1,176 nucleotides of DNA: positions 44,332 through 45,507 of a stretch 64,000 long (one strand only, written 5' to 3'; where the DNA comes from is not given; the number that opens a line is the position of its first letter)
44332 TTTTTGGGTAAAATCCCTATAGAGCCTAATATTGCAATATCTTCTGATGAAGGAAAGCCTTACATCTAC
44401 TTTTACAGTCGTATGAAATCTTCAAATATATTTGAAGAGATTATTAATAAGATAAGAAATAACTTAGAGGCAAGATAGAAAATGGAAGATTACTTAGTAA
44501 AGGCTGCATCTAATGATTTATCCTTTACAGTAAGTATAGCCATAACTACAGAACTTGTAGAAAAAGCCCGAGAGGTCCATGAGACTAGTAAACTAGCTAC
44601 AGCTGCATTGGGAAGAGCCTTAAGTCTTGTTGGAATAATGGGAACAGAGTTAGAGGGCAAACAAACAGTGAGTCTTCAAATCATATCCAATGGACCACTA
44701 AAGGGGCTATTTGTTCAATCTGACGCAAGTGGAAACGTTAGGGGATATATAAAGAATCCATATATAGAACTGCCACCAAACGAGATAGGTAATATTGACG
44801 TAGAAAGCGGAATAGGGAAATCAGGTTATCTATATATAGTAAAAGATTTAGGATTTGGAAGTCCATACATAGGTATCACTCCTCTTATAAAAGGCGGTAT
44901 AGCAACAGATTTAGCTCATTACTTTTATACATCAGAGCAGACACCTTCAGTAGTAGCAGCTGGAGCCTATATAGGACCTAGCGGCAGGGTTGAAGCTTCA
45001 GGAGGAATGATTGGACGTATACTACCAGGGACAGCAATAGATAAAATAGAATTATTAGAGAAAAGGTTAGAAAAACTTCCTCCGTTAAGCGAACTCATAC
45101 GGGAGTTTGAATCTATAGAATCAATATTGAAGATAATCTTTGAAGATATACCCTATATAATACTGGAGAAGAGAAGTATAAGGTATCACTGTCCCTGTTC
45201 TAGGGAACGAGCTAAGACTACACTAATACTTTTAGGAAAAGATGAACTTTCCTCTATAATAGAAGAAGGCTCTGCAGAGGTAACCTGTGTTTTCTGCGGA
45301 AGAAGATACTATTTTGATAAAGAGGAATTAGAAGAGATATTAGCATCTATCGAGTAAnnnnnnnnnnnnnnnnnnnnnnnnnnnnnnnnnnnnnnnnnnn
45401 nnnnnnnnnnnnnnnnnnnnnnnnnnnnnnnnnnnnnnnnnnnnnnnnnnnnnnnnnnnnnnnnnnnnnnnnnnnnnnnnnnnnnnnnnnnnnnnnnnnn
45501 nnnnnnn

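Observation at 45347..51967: Compact Arn-like polyprenyl-phosphate-sugar envelope modification operon embedded in the secA-prfB-mltG operon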

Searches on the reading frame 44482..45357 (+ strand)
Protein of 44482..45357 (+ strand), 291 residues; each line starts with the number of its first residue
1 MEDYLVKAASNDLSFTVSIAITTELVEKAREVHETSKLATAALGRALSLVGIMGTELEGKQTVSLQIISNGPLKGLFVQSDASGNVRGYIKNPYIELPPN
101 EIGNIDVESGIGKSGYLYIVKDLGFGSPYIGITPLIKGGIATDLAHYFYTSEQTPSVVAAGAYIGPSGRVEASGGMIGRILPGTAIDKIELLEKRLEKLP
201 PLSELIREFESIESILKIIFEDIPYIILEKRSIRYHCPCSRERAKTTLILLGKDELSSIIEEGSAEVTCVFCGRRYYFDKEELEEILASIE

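Call 4: search_protein_families(library=pfam, proteins=[window:44482-45357:+], max_evalue=0.01)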
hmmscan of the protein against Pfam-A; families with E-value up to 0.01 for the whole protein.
window:44482-45357:+ (291 aa): 1 family
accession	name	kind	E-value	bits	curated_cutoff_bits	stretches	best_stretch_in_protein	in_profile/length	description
PF01430.24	HSP33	-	1.5e-80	271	21.4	1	3-279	1-273/273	Hsp33 protein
